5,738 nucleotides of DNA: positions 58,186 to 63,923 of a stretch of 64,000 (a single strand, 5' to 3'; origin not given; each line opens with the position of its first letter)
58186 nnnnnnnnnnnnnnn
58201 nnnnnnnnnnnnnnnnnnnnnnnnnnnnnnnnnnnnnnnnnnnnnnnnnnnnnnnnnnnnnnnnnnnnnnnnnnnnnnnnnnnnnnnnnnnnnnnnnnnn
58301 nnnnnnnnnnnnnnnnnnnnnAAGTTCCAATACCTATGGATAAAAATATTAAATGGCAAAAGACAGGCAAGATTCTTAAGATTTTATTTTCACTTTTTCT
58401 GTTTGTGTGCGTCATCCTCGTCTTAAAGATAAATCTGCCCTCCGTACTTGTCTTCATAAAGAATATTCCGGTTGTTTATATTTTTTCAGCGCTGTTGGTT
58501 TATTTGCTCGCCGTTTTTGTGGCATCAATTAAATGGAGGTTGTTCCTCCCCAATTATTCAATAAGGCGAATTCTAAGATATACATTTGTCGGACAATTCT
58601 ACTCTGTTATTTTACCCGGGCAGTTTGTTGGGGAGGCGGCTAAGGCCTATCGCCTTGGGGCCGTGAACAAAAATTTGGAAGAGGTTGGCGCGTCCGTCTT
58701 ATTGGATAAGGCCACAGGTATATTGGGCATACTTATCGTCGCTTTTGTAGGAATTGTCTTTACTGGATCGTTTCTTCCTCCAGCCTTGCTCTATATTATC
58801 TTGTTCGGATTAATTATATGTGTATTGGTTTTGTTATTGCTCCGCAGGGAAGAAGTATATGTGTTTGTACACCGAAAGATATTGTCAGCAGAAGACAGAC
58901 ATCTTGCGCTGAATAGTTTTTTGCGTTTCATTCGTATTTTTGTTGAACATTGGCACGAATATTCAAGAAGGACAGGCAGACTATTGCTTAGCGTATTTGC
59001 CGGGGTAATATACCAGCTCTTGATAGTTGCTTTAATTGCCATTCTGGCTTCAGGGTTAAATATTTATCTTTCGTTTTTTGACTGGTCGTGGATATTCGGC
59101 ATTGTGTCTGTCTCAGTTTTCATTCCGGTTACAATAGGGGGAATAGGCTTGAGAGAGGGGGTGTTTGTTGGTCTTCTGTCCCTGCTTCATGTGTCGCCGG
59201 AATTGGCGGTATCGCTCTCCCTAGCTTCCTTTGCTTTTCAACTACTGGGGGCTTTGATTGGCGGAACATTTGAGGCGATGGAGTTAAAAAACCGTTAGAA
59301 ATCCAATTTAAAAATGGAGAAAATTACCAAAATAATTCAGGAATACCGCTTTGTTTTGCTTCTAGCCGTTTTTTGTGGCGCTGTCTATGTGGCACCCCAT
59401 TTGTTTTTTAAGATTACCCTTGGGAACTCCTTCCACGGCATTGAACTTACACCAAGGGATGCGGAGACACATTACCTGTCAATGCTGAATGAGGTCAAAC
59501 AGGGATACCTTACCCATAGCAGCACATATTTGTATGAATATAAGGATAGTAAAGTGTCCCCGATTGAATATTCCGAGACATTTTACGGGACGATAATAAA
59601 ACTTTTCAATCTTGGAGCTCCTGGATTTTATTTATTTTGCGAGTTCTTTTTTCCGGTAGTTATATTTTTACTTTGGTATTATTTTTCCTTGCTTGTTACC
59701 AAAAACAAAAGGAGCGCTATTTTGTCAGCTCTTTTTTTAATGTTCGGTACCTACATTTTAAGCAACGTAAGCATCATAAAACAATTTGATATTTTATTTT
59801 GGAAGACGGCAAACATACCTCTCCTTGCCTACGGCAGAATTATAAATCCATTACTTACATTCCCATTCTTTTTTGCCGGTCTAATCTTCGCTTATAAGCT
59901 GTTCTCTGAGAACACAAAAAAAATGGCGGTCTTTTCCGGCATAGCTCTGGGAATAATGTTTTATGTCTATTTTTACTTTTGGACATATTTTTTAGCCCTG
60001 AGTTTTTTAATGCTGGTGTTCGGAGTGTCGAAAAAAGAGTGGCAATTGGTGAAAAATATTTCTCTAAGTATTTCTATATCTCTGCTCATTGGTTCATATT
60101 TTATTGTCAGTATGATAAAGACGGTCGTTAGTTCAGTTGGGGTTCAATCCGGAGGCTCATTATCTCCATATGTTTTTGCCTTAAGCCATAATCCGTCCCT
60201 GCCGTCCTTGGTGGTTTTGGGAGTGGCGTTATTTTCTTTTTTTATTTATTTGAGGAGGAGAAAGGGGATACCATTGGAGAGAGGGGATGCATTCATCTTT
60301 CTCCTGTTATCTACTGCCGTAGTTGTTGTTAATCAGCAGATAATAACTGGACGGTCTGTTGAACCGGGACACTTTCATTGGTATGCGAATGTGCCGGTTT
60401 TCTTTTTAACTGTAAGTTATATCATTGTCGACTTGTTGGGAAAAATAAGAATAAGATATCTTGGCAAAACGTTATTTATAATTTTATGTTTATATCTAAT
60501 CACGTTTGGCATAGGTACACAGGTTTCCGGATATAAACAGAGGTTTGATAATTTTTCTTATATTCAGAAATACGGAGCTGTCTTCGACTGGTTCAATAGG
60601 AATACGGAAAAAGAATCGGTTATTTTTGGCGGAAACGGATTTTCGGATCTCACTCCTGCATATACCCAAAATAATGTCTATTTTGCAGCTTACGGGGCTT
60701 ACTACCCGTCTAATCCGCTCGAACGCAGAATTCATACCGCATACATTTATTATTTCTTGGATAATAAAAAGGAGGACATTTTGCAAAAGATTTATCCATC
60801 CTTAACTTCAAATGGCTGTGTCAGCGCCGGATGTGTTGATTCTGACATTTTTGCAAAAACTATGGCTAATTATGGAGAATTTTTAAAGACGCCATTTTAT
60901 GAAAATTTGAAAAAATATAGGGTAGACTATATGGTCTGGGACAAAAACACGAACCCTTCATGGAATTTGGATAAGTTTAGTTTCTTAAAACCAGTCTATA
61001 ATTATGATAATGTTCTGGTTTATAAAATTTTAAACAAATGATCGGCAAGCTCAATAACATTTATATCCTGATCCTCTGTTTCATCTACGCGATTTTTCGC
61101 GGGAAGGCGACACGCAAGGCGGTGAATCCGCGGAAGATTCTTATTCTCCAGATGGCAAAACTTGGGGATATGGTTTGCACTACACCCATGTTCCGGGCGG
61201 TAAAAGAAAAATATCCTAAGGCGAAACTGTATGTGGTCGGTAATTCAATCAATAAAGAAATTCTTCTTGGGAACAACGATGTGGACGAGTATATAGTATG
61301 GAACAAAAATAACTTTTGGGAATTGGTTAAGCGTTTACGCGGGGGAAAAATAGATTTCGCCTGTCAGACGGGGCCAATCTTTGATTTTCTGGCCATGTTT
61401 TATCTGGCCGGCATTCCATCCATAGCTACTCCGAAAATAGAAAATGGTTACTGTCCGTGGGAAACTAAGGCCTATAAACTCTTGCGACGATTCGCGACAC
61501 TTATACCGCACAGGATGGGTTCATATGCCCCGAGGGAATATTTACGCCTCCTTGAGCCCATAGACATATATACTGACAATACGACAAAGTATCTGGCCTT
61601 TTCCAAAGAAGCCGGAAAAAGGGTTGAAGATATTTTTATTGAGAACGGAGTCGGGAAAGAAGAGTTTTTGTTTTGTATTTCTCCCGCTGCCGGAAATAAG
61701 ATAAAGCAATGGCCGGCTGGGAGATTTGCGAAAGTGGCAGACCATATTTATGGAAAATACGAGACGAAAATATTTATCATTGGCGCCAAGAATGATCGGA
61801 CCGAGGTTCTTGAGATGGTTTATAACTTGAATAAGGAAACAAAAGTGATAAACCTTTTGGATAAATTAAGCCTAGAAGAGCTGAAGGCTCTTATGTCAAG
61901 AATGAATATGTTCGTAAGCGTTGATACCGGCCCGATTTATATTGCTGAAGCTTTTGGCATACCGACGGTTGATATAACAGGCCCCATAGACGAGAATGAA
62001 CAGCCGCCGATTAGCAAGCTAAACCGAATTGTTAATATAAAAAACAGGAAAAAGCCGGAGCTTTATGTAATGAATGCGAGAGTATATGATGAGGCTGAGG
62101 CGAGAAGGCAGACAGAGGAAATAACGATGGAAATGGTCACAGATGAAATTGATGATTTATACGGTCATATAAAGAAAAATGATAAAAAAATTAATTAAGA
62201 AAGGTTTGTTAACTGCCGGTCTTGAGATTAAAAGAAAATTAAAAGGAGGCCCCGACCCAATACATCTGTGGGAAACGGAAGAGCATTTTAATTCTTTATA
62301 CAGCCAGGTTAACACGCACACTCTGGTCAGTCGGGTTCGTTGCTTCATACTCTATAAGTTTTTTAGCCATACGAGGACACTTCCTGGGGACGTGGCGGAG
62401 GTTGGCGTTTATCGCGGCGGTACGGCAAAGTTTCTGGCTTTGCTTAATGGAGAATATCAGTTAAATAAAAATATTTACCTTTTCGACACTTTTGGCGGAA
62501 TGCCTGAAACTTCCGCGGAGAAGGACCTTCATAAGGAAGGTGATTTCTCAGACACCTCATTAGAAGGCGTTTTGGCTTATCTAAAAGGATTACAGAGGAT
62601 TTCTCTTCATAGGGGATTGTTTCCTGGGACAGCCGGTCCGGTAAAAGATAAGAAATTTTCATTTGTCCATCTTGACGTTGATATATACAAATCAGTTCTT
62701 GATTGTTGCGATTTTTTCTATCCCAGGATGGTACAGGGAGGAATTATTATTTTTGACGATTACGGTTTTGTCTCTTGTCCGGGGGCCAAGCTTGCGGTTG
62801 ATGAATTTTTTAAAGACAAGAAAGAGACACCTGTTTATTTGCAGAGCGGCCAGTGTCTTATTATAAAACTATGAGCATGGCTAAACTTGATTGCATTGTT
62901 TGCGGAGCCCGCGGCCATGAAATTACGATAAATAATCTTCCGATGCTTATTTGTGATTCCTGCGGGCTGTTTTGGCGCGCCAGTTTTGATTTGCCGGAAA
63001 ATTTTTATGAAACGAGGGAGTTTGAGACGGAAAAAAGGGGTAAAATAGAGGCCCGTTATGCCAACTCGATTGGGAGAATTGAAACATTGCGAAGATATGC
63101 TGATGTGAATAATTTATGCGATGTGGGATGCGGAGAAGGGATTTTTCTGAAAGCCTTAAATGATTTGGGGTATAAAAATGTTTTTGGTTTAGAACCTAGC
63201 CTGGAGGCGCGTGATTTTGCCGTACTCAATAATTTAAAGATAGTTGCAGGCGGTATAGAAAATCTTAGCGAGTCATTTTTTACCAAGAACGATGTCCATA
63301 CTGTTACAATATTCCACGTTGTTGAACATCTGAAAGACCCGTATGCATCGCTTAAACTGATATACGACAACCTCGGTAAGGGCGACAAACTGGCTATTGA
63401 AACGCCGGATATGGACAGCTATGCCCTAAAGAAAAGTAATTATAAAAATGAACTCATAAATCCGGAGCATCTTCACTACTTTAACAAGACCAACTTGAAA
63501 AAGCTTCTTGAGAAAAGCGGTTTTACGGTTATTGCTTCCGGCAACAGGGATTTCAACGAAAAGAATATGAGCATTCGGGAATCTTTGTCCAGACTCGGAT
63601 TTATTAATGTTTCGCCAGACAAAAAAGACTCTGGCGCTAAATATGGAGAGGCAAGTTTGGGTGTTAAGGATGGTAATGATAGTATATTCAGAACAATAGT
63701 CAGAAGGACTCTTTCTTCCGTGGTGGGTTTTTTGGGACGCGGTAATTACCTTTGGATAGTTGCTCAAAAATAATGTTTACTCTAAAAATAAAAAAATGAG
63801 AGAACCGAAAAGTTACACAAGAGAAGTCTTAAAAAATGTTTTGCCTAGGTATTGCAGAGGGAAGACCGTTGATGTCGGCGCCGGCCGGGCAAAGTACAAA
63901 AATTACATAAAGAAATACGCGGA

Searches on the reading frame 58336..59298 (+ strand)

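Call 3: search_protein_families(library=pfam, proteins=[window:58336-59298:+], max_evalue=0.01)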
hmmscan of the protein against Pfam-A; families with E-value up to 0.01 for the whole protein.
window:58336-59298:+ (320 aa): 1 family
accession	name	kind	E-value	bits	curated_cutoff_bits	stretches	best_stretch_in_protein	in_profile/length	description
PF03706.18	LPG_synthase_TM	-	9.6e-34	117.6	33.4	1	13-309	2-302/302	Lysylphosphatidylglycerol synthase TM region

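Call 57: search_protein_families(library=ncbifam, proteins=[window:58336-59298:+], max_evalue=0.00001)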
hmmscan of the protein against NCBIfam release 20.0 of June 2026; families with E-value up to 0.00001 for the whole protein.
window:58336-59298:+ (320 aa): 1 family
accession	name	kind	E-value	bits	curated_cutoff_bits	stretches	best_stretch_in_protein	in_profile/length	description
TIGR00374.1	TIGR00374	subfamily_domain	4.1e-14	52.7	43.2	1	21-296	5-292/323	flippase-like domain-containing protein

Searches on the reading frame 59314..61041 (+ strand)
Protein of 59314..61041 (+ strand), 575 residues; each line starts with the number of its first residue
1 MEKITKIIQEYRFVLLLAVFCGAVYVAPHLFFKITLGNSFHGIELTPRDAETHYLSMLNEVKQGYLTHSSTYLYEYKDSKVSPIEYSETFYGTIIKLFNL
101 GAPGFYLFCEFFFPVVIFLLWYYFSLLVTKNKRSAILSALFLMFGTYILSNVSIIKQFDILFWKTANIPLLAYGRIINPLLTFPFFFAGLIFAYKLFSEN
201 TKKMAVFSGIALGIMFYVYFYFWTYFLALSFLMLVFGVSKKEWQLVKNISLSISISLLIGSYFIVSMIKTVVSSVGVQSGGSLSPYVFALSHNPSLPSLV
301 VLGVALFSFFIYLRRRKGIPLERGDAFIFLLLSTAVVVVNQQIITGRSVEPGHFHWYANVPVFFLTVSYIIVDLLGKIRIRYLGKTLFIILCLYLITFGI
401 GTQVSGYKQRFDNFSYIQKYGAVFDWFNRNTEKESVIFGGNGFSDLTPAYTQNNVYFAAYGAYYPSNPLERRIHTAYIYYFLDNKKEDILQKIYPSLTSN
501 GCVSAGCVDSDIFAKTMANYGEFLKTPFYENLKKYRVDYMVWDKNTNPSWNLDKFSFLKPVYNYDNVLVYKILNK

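Call 3: search_protein_families(library=pfam, proteins=[window:59314-61041:+], max_evalue=0.01)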
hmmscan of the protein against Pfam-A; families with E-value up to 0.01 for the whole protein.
window:59314-61041:+ (575 aa): 0 families

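Call 6: search_protein_families(library=ncbifam, proteins=[window:59314-61041:+], max_evalue=0.01)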
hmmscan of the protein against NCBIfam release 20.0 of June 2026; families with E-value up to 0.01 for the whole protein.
window:59314-61041:+ (575 aa): 0 families

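Call 61: find_homologous_proteins(query=window:59314-61041:+, max_evalue=0.001)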
Query window:59314-61041:+ (575 aa): 10 proteins with E <= 0.001 among 8000 candidates.
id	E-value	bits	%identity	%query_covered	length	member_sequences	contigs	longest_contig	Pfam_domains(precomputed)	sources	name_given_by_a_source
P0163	0.0e+0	1286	100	100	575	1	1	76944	-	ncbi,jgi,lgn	ncbi:MAG: hypothetical protein WC835_00330 [Candidatus Paceibacterota bacterium]|jgi:hypothetical pr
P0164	1.4e-129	451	40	98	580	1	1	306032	-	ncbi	-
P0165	2.6e-59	219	28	99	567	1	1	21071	-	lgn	-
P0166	2.5e-58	216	28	99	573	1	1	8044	-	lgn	-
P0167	5.2e-56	209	29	97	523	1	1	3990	-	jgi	jgi:hypothetical protein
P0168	5.7e-32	129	26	79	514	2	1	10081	-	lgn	-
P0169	1.8e-16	78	28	63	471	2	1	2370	-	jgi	jgi:hypothetical protein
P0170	1.2e-15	75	24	98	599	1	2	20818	-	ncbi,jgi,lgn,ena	-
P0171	6.2e-5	40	22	99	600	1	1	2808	-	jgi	jgi:hypothetical protein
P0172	8.1e-5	40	24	45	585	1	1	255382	-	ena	-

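Call 65: find_encoding_contigs(protein=P0163, flank=10000, max_places=1)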
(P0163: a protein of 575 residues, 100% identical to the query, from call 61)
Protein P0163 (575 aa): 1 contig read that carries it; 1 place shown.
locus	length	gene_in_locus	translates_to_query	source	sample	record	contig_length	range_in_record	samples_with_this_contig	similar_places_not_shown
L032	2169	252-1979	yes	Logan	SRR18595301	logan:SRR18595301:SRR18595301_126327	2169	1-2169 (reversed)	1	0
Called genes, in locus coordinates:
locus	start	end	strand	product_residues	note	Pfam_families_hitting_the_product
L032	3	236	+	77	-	?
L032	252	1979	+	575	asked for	-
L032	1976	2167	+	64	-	?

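Call 73: predict_structure(alignment_id=A3)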
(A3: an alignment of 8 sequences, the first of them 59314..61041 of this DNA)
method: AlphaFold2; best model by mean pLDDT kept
length: 575 residues; sequences in the alignment: 8
mean_pLDDT: 77.3   pTM: 0.79
mean pLDDT of the five models: 77.3, 75.3, 75.0, 74.1, 70.6
residues with pLDDT >= 90: 154; 70-90: 259; 50-70: 121; < 50: 41
segments of 3 or more residues with pLDDT < 50: 46-48, 68-71, 273-288, 498-501, 503-505
pLDDT, mean of each block of 10 residues (from residue 1): 77 92 83 60 53 70 61 52 59 80 76 92 95 94 81 74 75 61 84 95 94 79 87 95 95 91 67 41 44 60 87 88 92 84 57 71 91 87 89 92 79 74 87 83 76 72 54 77 68 52 53 76 87 87 87 91 91 82
secondary structure, 60 per line:
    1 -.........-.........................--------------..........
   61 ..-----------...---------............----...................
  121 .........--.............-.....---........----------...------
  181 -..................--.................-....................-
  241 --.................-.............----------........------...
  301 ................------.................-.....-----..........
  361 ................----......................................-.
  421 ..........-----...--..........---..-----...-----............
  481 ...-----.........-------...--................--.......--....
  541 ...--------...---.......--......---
elements in order: H2-10 H12-36 H51-62 H86-97 H102-129 H132-144 H146-150 H154-161 H182-199 H202-218 H220-239 H243-259 H261-273 H284-291 H298-316 H323-339 H341-345 H351-376 H381-418 H420-430 E436-438 H441-450 H469-483 H489-497 H510-525 H528-534 E537-543 E558-564 E567-572

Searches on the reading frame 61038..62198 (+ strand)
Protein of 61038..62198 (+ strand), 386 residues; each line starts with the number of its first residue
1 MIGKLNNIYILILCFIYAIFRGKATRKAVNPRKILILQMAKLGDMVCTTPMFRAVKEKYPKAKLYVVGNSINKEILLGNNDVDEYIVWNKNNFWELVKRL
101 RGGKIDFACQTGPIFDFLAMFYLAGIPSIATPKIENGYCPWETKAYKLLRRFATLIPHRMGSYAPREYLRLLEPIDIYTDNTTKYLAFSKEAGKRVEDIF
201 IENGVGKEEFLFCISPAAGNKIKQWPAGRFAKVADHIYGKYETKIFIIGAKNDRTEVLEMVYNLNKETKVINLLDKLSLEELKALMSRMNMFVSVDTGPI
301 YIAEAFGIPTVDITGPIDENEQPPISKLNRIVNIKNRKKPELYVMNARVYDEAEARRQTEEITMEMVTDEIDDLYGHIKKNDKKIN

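Call 6: search_protein_families(library=ncbifam, proteins=[window:61038-62198:+], max_evalue=0.01)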
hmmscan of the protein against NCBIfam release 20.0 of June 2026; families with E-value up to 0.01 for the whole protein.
window:61038-62198:+ (386 aa): 6 families
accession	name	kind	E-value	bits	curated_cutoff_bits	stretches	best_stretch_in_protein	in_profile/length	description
NF007742.0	PRK10422.1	equivalog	1.6e-24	86.4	467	1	30-324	4-298/352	lipopolysaccharide core heptosyltransferase RfaQ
TIGR02195.1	heptsyl_trn_II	equivalog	4.3e-23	82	134.6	1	33-343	1-311/339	lipopolysaccharide heptosyltransferase II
TIGR02201.1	heptsyl_trn_III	equivalog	2e-22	79.7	170.2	1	33-333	1-305/344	putative lipopolysaccharide heptosyltransferase III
TIGR02193.1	heptsyl_trn_I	equivalog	1.1e-16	61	185.3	1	216-341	187-308/320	lipopolysaccharide heptosyltransferase I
NF008162.0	PRK10916.1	equivalog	3.4e-13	49.5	569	1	219-334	191-307/348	ADP-heptose--LPS heptosyltransferase RfaF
NF008204.0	PRK10964.1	equivalog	6.5e-06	25.5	437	1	217-319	186-284/322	lipopolysaccharide heptosyltransferase RfaC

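Call 16: search_protein_families(library=pfam, proteins=[window:61038-62198:+], max_evalue=0.001)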
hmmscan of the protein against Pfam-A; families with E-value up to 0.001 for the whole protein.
window:61038-62198:+ (386 aa): 1 family
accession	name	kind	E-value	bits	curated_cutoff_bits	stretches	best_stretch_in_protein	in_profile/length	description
PF01075.23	Glyco_transf_9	-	6.9e-23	81.7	22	1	173-342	74-237/247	Glycosyltransferase family 9 (heptosyltransferase)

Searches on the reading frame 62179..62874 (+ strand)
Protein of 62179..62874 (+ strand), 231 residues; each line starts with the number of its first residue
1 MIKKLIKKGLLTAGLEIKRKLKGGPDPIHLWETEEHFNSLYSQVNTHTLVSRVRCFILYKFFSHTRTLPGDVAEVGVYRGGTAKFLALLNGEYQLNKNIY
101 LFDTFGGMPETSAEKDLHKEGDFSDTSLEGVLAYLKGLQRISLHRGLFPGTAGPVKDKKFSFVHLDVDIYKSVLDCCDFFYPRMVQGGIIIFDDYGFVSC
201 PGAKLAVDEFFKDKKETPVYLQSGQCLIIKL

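Call 6: search_protein_families(library=ncbifam, proteins=[window:62179-62874:+], max_evalue=0.01)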
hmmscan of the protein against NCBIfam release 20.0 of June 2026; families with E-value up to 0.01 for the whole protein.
window:62179-62874:+ (231 aa): 0 families

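Call 16: search_protein_families(library=pfam, proteins=[window:62179-62874:+], max_evalue=0.001)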
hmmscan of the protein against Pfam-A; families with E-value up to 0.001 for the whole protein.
window:62179-62874:+ (231 aa): 2 families
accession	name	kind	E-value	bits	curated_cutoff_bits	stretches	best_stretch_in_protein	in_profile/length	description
PF05711.17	TylF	-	1.1e-22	81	23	1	65-215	88-247/264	Macrocin-O-methyltransferase (TylF)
PF13578.12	Methyltransf_24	-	2e-09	38.7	26.3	1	74-195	2-105/105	Methyltransferase domain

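Call 66: find_encoding_contigs(protein=window:62179-62874:+, flank=10000, max_places=2)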
Protein window:62179-62874:+ (231 aa): 1 contig read that carries it; 1 place shown.
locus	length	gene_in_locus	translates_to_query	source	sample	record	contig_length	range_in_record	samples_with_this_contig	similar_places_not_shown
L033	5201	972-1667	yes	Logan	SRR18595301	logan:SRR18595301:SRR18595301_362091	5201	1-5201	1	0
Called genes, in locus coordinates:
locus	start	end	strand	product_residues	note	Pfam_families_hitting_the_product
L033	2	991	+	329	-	?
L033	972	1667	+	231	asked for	PF05711:TylF, PF13578:Methyltransf_24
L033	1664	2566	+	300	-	PF13489:Methyltransf_23, PF08241:Methyltransf_11, PF13649:Methyltransf_25 (weak), PF13847:Methyltransf_31 (weak)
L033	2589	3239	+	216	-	PF05148:Methyltransf_8 (weak), PF13489:Methyltransf_23, PF08241:Methyltransf_11, PF08242:Methyltransf_12, PF13649:Methyltransf_25, PF13847:Methyltransf_31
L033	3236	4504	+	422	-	PF13439:Glyco_transf_4, PF13477:Glyco_trans_4_2, PF13579:Glyco_trans_4_4, PF00534:Glycos_transf_1, PF13692:Glyco_trans_1_4, PF13524:Glyco_trans_1_2 (weak)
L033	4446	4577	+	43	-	-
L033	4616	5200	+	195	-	?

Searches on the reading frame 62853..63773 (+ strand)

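Call 6: search_protein_families(library=ncbifam, proteins=[window:62853-63773:+], max_evalue=0.01)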
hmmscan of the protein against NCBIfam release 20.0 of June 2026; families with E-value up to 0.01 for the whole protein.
window:62853-63773:+ (306 aa): 4 families
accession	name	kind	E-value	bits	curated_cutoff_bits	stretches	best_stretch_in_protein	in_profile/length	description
TIGR01983.1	UbiG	equivalog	2.3e-06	27.1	102.95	1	85-224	50-200/228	bifunctional 2-polyprenyl-6-hydroxyphenol methylase/3-demethylubiquinol 3-O-methyltransferase UbiG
NF011650.0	PRK15068.1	equivalog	9.4e-06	24.7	209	1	87-188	125-231/324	tRNA 5-methoxyuridine(34)/uridine 5-oxyacetic acid(34) synthase CmoB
TIGR00452.1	TIGR00452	equivalog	1.6e-05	23.9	275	1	86-225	119-263/316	tRNA 5-methoxyuridine(34)/uridine 5-oxyacetic acid(34) synthase CmoB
NF045667.1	MTase_DVU1556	equivalog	0.00017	21.1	155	1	83-228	21-164/213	DVU_1556 family methyltransferase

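Call 16: search_protein_families(library=pfam, proteins=[window:62853-63773:+], max_evalue=0.001)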
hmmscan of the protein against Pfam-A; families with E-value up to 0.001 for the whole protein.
window:62853-63773:+ (306 aa): 5 families
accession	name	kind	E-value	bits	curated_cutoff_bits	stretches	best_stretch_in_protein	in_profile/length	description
PF13489.12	Methyltransf_23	-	5.7e-22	78.6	27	1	83-228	21-163/164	Methyltransferase domain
PF08241.18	Methyltransf_11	-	2.5e-09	38.1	21.2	1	90-180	2-93/95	Methyltransferase domain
PF13847.12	Methyltransf_31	-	1.2e-07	31.9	27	1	86-221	5-143/145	Methyltransferase domain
PF13649.12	Methyltransf_25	-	4e-06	27.8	27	1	89-174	2-93/97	Methyltransferase domain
PF08242.18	Methyltransf_12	-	0.00018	22.6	30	1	90-176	2-94/98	Methyltransferase domain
